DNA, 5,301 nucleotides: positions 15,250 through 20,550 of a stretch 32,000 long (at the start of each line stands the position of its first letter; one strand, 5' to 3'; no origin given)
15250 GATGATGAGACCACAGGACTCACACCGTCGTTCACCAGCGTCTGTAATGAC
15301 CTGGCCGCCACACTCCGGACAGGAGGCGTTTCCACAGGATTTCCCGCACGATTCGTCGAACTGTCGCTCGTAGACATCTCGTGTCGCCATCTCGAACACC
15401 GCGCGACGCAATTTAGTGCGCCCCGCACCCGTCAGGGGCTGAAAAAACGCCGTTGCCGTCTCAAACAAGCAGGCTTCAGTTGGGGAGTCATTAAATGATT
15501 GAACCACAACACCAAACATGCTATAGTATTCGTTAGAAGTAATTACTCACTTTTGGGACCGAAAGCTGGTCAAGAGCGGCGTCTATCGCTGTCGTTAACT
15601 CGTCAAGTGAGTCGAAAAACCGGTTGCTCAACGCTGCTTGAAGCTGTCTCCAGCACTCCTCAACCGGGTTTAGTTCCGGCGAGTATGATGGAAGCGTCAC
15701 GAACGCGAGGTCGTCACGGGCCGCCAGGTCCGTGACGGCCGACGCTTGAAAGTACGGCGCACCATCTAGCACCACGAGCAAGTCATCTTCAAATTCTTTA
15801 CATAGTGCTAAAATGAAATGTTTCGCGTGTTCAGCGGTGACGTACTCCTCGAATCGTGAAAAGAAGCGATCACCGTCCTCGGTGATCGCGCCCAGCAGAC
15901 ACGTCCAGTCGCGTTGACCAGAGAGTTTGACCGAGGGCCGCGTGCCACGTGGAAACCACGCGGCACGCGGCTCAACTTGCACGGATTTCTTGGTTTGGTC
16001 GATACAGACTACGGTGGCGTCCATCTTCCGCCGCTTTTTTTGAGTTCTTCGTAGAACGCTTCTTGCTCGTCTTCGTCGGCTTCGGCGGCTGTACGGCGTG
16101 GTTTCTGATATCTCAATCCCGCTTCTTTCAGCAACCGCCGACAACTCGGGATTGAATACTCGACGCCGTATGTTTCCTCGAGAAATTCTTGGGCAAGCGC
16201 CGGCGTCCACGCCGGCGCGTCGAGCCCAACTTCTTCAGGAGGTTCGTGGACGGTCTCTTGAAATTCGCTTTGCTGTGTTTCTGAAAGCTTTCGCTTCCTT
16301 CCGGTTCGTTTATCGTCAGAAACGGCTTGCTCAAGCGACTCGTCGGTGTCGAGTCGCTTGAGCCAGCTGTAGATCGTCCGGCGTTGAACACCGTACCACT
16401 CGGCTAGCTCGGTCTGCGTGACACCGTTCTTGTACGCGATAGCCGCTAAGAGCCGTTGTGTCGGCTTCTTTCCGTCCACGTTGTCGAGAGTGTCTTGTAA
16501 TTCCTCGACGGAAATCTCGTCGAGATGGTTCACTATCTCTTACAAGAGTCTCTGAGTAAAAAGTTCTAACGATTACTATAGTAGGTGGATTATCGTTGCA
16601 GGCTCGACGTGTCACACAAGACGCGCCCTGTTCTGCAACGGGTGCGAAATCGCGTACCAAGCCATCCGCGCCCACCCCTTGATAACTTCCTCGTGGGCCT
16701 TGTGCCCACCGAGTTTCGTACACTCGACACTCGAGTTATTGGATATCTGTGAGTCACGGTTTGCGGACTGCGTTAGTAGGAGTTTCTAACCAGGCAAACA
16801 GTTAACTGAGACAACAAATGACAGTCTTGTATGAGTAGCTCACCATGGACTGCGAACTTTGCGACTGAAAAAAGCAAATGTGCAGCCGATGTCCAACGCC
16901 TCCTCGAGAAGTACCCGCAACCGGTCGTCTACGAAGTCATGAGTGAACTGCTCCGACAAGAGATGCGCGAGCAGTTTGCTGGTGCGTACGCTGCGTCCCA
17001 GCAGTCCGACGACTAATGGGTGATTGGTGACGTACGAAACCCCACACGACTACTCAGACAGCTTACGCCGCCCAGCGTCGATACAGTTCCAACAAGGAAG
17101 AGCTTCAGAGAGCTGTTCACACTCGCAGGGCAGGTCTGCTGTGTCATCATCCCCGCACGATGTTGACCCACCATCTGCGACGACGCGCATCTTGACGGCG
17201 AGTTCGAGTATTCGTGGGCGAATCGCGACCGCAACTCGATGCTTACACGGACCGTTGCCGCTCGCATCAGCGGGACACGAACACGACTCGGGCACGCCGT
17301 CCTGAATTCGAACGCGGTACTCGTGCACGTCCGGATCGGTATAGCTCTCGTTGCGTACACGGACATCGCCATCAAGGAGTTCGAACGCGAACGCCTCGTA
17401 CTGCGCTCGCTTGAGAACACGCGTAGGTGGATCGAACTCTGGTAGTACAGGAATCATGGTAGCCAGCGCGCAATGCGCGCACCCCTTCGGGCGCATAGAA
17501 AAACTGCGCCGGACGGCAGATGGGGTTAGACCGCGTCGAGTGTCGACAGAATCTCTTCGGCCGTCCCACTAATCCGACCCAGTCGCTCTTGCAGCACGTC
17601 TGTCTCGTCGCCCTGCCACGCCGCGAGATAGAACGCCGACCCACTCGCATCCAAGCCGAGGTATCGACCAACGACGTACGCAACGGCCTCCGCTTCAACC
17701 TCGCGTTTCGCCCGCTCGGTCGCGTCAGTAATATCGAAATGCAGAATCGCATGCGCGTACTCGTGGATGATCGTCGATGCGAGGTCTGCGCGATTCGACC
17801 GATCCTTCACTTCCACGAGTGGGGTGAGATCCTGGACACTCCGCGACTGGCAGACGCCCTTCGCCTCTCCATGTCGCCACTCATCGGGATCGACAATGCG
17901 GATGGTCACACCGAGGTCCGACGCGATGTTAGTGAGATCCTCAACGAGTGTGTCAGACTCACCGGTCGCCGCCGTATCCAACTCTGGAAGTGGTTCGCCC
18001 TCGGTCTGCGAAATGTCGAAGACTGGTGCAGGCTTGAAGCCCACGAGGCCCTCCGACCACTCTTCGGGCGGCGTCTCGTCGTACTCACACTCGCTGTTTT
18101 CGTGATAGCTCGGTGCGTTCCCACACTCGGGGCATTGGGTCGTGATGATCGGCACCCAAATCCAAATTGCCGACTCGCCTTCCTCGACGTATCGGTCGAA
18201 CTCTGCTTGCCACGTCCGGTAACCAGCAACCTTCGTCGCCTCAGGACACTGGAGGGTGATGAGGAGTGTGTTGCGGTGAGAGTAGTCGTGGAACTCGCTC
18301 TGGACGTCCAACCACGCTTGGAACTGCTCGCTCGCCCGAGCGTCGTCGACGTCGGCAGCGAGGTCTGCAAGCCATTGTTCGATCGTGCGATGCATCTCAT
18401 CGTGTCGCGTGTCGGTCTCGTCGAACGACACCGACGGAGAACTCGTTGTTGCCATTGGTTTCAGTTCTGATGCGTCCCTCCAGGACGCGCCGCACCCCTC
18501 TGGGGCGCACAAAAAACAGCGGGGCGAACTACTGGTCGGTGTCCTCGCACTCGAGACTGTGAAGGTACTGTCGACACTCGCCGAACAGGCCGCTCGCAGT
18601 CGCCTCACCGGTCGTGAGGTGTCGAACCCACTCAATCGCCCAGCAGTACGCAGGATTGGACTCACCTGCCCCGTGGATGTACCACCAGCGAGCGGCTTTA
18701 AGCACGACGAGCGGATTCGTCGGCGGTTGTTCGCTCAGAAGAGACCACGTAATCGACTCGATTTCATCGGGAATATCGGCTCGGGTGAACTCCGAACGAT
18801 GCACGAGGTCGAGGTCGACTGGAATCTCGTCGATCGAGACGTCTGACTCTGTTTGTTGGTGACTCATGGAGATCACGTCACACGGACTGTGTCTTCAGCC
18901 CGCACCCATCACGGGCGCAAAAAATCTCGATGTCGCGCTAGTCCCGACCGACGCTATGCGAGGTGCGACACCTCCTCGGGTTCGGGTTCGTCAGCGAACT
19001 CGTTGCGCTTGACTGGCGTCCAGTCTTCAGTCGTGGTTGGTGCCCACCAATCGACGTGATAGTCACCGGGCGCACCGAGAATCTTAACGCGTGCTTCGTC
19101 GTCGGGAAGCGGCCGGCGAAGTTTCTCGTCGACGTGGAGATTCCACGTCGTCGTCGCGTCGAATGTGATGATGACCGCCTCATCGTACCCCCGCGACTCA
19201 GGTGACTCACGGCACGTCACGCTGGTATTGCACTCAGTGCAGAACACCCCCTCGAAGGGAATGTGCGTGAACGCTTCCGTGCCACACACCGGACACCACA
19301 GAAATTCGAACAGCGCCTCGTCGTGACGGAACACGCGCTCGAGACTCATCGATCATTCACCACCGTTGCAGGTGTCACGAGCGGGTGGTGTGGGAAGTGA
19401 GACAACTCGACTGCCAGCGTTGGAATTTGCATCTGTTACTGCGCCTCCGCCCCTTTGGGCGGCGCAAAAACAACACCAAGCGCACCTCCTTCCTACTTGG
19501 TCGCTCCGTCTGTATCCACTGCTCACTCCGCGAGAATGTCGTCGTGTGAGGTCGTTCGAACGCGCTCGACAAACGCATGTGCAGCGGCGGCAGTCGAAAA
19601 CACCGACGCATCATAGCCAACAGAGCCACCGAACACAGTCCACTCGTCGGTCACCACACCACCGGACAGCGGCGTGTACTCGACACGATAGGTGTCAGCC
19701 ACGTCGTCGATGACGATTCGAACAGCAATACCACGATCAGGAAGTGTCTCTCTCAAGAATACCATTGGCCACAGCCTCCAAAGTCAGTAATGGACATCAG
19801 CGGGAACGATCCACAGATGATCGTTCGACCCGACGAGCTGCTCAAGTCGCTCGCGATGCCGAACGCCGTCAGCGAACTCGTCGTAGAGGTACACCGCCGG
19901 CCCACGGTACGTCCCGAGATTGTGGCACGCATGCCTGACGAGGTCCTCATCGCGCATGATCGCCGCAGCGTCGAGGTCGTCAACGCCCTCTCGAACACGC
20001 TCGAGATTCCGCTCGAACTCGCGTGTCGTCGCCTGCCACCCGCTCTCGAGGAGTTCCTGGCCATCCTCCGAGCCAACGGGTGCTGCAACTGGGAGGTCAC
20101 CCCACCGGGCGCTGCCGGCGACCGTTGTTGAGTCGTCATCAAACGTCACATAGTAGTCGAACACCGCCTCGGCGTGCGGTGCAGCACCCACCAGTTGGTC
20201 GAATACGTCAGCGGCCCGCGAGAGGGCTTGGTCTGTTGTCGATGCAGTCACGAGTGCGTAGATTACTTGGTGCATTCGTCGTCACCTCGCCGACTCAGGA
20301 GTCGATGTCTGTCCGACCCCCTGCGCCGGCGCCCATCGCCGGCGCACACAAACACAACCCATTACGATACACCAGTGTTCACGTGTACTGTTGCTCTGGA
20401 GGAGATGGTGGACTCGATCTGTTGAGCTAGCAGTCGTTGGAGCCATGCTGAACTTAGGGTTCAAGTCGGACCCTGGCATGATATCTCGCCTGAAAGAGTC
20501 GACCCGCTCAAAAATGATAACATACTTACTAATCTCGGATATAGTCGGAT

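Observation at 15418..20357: Strand-specific oligo-T + GC-hairpin motif at every gene boundary of a co-directional cassette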

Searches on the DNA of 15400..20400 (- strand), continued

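Call 67: search_with_rna_model(model_id=R1, sources=[L143, L144, L145, L146, L147, L148, L149, L150, L151, L152, L153, L154, L155, L156, L157, L158, L159, L160, L161, L162, L163, L164, L165, L166, L167, L168, L169, L170, L171, L172, L173, L174, L175, L176, L177, L178, L179, L180, L181, L182, L183, L184, L185, L186, L187, L188, L189, L190, L191, L192, L193, L194, L195, L196, L197, L198, L199, L200, L201, L202, L203, L204, L205, L206, L207, L208, L209, L210, L211, L212, L213, L214, L215, L216, L217, L218, L219, L220, L221, L222, L223, L224, L225, L226, L227, L228, L229, L230, L231, L232, L233], max_evalue=0.01)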
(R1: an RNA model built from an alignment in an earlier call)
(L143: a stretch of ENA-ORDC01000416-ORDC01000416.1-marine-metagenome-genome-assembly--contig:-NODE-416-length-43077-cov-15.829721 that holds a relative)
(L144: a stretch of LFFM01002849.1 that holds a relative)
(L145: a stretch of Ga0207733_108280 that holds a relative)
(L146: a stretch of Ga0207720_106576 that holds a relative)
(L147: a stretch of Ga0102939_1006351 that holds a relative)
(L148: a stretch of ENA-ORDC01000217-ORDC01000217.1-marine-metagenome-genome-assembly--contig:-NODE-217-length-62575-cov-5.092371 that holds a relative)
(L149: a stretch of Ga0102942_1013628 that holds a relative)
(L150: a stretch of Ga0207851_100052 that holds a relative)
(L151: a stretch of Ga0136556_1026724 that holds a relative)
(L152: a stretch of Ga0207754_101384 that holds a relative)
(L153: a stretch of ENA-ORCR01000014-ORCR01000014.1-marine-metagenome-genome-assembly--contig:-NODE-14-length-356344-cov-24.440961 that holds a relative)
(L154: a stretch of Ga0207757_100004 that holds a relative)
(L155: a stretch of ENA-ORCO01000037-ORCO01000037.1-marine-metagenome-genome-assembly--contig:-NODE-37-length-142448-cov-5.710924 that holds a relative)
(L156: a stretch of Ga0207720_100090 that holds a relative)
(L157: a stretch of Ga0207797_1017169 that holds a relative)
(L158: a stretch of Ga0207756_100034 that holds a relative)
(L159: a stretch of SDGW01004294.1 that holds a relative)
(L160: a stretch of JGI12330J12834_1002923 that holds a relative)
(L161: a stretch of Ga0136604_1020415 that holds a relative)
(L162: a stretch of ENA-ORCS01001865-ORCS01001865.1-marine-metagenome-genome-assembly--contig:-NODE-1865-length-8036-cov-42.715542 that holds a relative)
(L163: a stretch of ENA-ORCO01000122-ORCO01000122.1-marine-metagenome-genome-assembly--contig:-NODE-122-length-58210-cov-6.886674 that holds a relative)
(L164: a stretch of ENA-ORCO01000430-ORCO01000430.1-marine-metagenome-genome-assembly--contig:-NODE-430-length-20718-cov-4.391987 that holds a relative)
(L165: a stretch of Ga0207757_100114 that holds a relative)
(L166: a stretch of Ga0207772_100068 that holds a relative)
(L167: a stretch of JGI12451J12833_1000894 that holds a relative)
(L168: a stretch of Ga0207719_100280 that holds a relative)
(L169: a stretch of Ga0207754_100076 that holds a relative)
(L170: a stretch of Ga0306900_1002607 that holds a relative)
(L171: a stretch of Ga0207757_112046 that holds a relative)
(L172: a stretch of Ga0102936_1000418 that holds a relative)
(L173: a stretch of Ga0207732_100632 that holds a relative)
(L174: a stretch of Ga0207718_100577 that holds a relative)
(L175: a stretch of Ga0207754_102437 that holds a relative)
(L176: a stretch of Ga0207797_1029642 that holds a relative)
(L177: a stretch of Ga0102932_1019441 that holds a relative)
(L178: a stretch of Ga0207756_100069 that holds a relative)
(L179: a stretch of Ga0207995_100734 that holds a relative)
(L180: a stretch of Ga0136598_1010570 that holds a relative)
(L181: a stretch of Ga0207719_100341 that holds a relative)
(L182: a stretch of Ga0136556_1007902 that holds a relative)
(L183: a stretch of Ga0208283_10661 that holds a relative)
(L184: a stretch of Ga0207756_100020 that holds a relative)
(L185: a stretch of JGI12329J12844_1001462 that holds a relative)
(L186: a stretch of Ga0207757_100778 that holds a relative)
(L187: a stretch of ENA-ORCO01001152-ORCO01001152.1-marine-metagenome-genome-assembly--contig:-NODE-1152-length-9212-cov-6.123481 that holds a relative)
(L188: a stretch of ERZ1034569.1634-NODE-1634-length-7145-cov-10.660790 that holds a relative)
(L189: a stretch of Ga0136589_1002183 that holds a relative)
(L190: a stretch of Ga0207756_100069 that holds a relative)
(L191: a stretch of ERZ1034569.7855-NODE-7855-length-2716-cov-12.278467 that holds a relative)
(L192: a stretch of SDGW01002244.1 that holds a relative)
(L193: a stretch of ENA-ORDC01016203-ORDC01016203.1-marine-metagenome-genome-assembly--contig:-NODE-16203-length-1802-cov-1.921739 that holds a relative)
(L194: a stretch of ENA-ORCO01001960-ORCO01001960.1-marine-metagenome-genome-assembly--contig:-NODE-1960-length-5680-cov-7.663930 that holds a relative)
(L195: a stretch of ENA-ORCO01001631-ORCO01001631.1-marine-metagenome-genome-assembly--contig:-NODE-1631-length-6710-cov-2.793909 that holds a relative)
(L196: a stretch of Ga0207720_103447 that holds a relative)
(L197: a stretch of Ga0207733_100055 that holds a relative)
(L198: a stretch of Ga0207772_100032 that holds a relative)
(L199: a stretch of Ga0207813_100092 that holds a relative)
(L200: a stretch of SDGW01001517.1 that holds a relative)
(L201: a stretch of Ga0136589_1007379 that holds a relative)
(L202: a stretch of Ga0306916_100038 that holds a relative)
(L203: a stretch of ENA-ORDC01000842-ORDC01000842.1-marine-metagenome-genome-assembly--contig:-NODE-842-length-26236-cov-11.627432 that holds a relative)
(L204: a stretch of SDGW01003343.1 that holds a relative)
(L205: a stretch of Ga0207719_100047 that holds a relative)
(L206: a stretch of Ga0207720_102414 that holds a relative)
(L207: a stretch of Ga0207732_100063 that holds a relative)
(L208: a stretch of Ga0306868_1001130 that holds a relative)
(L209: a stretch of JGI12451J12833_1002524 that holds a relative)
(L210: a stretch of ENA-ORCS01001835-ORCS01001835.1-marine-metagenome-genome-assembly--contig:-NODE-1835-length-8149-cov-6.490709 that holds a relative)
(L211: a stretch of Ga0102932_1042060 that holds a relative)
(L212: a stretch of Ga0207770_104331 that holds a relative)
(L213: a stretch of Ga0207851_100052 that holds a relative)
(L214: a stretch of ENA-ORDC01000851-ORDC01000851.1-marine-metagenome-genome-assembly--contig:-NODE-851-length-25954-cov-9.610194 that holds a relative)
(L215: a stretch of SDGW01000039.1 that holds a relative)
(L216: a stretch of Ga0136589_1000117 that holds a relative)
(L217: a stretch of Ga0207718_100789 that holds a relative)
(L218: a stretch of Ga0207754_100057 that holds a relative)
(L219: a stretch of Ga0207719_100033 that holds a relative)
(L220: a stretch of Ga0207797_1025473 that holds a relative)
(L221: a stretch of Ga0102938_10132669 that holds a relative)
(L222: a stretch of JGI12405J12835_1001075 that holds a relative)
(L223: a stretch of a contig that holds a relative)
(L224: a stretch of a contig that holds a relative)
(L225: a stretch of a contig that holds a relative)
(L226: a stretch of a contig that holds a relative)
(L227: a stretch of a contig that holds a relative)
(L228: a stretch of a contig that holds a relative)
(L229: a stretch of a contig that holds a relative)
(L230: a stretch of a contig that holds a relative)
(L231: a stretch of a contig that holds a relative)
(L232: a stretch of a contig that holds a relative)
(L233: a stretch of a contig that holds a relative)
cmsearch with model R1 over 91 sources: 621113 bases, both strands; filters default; matches with E-value up to 0.01: 149.
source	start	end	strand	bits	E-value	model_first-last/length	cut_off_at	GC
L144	1470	1507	-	44.9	1.5e-10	1-38/38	no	0.5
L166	775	812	-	44.6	1.8e-10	1-38/38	no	0.66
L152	2770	2807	+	43.8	3.3e-10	1-38/38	no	0.66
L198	4600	4637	-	43.5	4e-10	1-38/38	no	0.66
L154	7629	7666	+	43.4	4.4e-10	1-38/38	no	0.66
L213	1514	1551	+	43.4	4.4e-10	1-38/38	no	0.66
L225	817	854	-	43.4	4.4e-10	1-38/38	no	0.66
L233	1821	1858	+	43.4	4.4e-10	1-38/38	no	0.66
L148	6416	6453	-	43.1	5.4e-10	1-38/38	no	0.66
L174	2371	2408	+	43.1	5.4e-10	1-38/38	no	0.66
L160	321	358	+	42.8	6.6e-10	1-38/38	no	0.63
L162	48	85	+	42.8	6.6e-10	1-38/38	no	0.63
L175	18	55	-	42.8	6.6e-10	1-38/38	no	0.63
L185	5202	5239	+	42.8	6.6e-10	1-38/38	no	0.63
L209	2860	2897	-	42.8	6.6e-10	1-38/38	no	0.63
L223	4403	4440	-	42.8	6.6e-10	1-38/38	no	0.63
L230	1120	1157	+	42.8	6.6e-10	1-38/38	no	0.63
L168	12295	12332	+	42.6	7.5e-10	1-38/38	no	0.74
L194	5596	5633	+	42.6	7.5e-10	1-38/38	no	0.74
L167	1096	1133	-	42.3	9.6e-10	1-38/38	no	0.61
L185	2372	2409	+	42.3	9.6e-10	1-38/38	no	0.61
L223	5617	5654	-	42.3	9.6e-10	1-38/38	no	0.61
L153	5855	5893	-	42.2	1e-09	1-38/38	no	0.64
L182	2103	2141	+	42.2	1e-09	1-38/38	no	0.64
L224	1180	1218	-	42.2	1e-09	1-38/38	no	0.64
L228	47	85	-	42.2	1e-09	1-38/38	no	0.64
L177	1026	1063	-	42.1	1.1e-09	1-38/38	no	0.66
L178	45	82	-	41.6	1.6e-09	1-38/38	no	0.66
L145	11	48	+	41.2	2e-09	1-38/38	no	0.63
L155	5388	5425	-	41.2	2.1e-09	1-38/38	no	0.61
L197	5296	5333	-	41.2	2.1e-09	1-38/38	no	0.61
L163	3958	3995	-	41.2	2.1e-09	1-38/38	no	0.58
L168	11203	11240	+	41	2.4e-09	1-38/38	no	0.68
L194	4504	4541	+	41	2.4e-09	1-38/38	no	0.68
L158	6830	6867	-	40.9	2.6e-09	1-38/38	no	0.71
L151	1541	1578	+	40.9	2.6e-09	1-38/38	no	0.71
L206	3222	3260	+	40.7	2.9e-09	1-38/38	no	0.49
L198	8303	8340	-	40.7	2.9e-09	1-38/38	no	0.68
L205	2742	2779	+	40.7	3e-09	1-38/38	no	0.63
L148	9355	9393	-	40.6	3.1e-09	1-38/38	no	0.64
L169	6631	6668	-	40.5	3.5e-09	1-38/38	no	0.66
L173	5156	5193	+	39.9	5.3e-09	1-38/38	no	0.71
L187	5006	5043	+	39.9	5.3e-09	1-38/38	no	0.71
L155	4658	4696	-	39.7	6e-09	1-38/38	no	0.56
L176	158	196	-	39.7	6.2e-09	1-38/38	no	0.72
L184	2290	2327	+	39.3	8e-09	1-38/38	no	0.71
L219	430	467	-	39.3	8e-09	1-38/38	no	0.71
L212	469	506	-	39.3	8e-09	1-38/38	no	0.63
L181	5268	5307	-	39.2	8.5e-09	1-38/38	no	0.7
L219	3451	3488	-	38.8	1.1e-08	1-38/38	no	0.63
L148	9766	9803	-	38.8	1.2e-08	1-38/38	no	0.53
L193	1105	1143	-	38.3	1.6e-08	1-38/38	no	0.59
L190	10753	10790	-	38.1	1.9e-08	1-38/38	no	0.63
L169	7042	7080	-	37.9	2.1e-08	1-38/38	no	0.51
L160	2391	2428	+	37.6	2.7e-08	1-38/38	no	0.68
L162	3603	3640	+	37.6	2.7e-08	1-38/38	no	0.68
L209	788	825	-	37.6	2.7e-08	1-38/38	no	0.68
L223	2331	2368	-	37.6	2.7e-08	1-38/38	no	0.68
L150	933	969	+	37.5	2.9e-08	1-38/38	no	0.65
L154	5601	5637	+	37.5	2.9e-08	1-38/38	no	0.65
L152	5308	5345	+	37.5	3e-08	1-38/38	no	0.66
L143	891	928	+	37.4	3.1e-08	1-38/38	no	0.61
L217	408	445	+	37.4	3.1e-08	1-38/38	no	0.61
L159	1007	1044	-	37.4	3.1e-08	1-38/38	no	0.68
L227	356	393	-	37.4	3.1e-08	1-38/38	no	0.63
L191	2386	2423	-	37.4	3.1e-08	1-38/38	no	0.66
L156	61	98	+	37.2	3.6e-08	1-38/38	no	0.74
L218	13509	13546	-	37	4.2e-08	1-38/38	no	0.66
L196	9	46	-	36.9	4.5e-08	1-38/38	no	0.63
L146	1353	1390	+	36.9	4.5e-08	1-38/38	no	0.66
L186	783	820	-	36.9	4.5e-08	1-38/38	no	0.66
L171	254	292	+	36.8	4.8e-08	1-38/38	no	0.72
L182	453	491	+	36.8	4.9e-08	1-38/38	no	0.74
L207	487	524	-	36.7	5.1e-08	1-38/38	no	0.63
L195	169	207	+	35.6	1.1e-07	1-38/38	no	0.64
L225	2846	2884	-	35.6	1.1e-07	1-38/38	no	0.64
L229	7014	7052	+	35.6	1.1e-07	1-38/38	no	0.64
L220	2008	2045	+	35.4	1.3e-07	1-38/38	no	0.74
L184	3331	3369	+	35.4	1.3e-07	1-38/38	no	0.69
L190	4386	4423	-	34.8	2e-07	1-38/38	no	0.55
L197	4566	4604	-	34.7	2.1e-07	1-38/38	no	0.59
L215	8001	8038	+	34.5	2.5e-07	1-38/38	no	0.68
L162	2253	2291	+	34.4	2.6e-07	1-38/38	no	0.72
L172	5307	5346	+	34.4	2.8e-07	1-38/38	no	0.6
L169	7599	7638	-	34.3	2.8e-07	1-38/38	no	0.65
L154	9212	9250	+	34.3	2.9e-07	1-38/38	no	0.72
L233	6252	6290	+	34.3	2.9e-07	1-38/38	no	0.72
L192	4438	4476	+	34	3.5e-07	1-38/38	no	0.72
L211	611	648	-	33.7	4.5e-07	1-38/38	no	0.71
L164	340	378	+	33.4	5.5e-07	1-38/38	no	0.62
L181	2217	2255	-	33.4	5.5e-07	1-38/38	no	0.62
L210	1235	1273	-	33.4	5.5e-07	1-38/38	no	0.62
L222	4603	4641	-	33.4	5.5e-07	1-38/38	no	0.62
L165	8443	8481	+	33.3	5.9e-07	1-38/38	no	0.64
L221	1227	1264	+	33.3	6e-07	1-38/38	no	0.61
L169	3939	3976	-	33.2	6.4e-07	1-38/38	no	0.76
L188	4190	4229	-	32.8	8.4e-07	1-38/38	no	0.65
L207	1977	2015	-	32.7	9e-07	1-38/38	no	0.69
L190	2656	2693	-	32.1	1.4e-06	1-38/38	no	0.66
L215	9071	9107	+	32.1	1.4e-06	1-38/38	no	0.65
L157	812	849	+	31.3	2.5e-06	1-38/38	no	0.68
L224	2254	2291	-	31.1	2.8e-06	1-38/38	no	0.63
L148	10322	10361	-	30.9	3.2e-06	1-38/38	no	0.62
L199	3574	3611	-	30.6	4.1e-06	1-38/38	no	0.71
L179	7522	7560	+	30.2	5.4e-06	1-38/38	no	0.72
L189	2380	2418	-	30.2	5.4e-06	1-38/38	no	0.72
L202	11420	11458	+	30.2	5.4e-06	1-38/38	no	0.72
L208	12279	12317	+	30.2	5.4e-06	1-38/38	no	0.72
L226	810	848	+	30.2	5.4e-06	1-38/38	no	0.72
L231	8683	8721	+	30.2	5.4e-06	1-38/38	no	0.72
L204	5098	5135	-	30.2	5.4e-06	1-38/38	no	0.68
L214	7210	7246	-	29.9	6.5e-06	1-38/38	no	0.68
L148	7407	7446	-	29.2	1.1e-05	1-38/38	no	0.6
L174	1378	1417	+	29.2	1.1e-05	1-38/38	no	0.6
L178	6823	6861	-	28.8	1.5e-05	1-38/38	no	0.69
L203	3380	3412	-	28.6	1.7e-05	6-38/38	no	0.7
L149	1144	1180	-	27.9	2.7e-05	1-38/38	no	0.59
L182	1522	1560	+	27.9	2.7e-05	1-38/38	no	0.64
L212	1463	1501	-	27.6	3.4e-05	1-38/38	no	0.64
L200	514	551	-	27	5.5e-05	1-38/38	no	0.68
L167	4024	4061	-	26.7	6.7e-05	1-38/38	no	0.63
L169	4931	4970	-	26.5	7.5e-05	1-38/38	no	0.65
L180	1527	1566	+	26.1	9.9e-05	1-38/38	no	0.77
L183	3064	3103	+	26.1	9.9e-05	1-38/38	no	0.77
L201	886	925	-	26.1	9.9e-05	1-38/38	no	0.77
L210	3204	3242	-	25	0.00023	1-38/38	no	0.62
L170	542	576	-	24.7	0.00028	1-38/38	no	0.63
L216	2196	2230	-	24.7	0.00028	1-38/38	no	0.63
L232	189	223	-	24.7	0.00028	1-38/38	no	0.63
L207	4972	5009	-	24.6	0.00029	1-38/38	no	0.63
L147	3436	3472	+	24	0.00044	1-38/38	no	0.59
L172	351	387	+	24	0.00044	1-38/38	no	0.59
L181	5586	5625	-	23.3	0.00075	1-38/38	no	0.57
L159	3816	3850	-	23.1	0.00087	1-38/38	no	0.63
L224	4238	4276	-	22.9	0.001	1-38/38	no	0.59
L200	5242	5280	-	22.4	0.0015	1-38/38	no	0.54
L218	11096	11134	-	21.8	0.0022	1-38/38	no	0.62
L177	1688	1727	-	21.7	0.0023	1-38/38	no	0.65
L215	7610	7647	+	21.5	0.0027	1-38/38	no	0.58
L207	4057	4096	-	21.5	0.0028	1-38/38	no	0.7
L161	922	941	-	21.2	0.0033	12-31/38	no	0.9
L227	1877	1912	-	21.2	0.0034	1-38/38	no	0.53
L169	962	998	-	21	0.004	1-38/38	no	0.57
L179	5683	5719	+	20.9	0.0041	1-38/38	no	0.7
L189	4221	4257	-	20.9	0.0041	1-38/38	no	0.7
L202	9581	9617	+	20.9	0.0041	1-38/38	no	0.7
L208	10440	10476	+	20.9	0.0041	1-38/38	no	0.7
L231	6844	6880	+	20.9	0.0041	1-38/38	no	0.7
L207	906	944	-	20.7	0.0048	1-38/38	no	0.64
